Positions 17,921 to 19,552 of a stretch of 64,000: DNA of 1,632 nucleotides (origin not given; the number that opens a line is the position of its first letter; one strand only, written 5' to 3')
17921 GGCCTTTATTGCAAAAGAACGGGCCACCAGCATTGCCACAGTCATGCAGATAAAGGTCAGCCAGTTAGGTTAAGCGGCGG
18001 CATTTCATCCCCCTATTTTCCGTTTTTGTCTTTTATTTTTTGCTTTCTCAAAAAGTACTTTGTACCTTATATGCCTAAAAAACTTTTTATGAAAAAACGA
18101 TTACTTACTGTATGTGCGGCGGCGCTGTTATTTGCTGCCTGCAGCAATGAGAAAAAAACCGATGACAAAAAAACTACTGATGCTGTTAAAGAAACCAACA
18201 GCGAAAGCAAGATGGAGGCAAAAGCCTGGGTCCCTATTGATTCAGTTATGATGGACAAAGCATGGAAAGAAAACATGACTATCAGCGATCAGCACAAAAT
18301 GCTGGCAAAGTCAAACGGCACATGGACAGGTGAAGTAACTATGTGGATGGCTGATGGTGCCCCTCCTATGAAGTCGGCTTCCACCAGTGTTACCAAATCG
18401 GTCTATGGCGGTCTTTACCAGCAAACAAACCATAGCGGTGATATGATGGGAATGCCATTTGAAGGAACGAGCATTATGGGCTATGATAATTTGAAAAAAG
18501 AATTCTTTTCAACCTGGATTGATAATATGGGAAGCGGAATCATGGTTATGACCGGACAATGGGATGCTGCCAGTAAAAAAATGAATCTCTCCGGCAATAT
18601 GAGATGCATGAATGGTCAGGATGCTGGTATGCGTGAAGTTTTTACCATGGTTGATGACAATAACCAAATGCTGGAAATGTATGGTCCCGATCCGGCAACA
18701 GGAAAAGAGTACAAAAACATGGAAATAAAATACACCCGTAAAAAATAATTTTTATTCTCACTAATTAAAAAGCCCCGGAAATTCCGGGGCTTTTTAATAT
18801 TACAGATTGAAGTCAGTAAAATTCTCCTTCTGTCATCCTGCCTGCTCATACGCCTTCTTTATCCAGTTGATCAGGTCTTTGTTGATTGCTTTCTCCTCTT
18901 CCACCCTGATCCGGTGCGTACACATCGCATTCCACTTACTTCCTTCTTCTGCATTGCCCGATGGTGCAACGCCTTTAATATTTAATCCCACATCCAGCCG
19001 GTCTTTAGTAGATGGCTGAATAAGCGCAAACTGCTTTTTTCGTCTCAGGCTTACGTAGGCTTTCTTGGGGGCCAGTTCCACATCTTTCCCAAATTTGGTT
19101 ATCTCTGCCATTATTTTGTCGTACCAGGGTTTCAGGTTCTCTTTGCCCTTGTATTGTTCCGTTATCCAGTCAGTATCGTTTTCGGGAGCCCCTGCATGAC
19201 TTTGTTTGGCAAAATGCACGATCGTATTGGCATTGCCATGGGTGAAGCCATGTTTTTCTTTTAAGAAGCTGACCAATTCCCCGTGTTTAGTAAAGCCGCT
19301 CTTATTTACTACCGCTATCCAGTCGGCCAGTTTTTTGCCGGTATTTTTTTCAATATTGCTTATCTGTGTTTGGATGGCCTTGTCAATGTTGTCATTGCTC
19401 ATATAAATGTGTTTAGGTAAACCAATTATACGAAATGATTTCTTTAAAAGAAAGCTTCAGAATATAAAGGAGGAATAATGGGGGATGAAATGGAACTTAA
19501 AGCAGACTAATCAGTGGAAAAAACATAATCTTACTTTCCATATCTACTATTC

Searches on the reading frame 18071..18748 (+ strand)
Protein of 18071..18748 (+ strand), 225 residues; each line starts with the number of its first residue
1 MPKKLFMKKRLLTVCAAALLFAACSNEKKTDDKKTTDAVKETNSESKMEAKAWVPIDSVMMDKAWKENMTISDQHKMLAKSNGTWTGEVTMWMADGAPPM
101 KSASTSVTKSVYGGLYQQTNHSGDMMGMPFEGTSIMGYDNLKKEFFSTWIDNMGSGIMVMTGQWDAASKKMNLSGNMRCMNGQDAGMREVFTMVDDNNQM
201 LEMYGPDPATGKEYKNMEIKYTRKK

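Call 79: search_protein_families(library=pfam, proteins=[window:18071-18748:+], max_evalue=0.0001)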
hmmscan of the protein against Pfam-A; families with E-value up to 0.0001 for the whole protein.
window:18071-18748:+ (225 aa): 1 family
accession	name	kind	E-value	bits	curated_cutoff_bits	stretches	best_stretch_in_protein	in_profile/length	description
PF07617.17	DUF1579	-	6.5e-42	143.5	25.2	1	72-223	3-155/155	Protein of unknown function (DUF1579)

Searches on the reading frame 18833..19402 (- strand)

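Call 79: search_protein_families(library=pfam, proteins=[window:18833-19402:-], max_evalue=0.0001)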
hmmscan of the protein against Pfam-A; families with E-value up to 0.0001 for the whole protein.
window:18833-19402:- (189 aa): 2 families
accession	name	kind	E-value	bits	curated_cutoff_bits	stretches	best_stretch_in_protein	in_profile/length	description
PF18899.5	DUF5655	-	7.9e-26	90.7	24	1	81-187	2-108/109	Domain of unknown function (DUF5655)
PF14117.11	DUF4287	-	1e-20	73.9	27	1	11-66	3-59/60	Domain of unknown function (DUF4287)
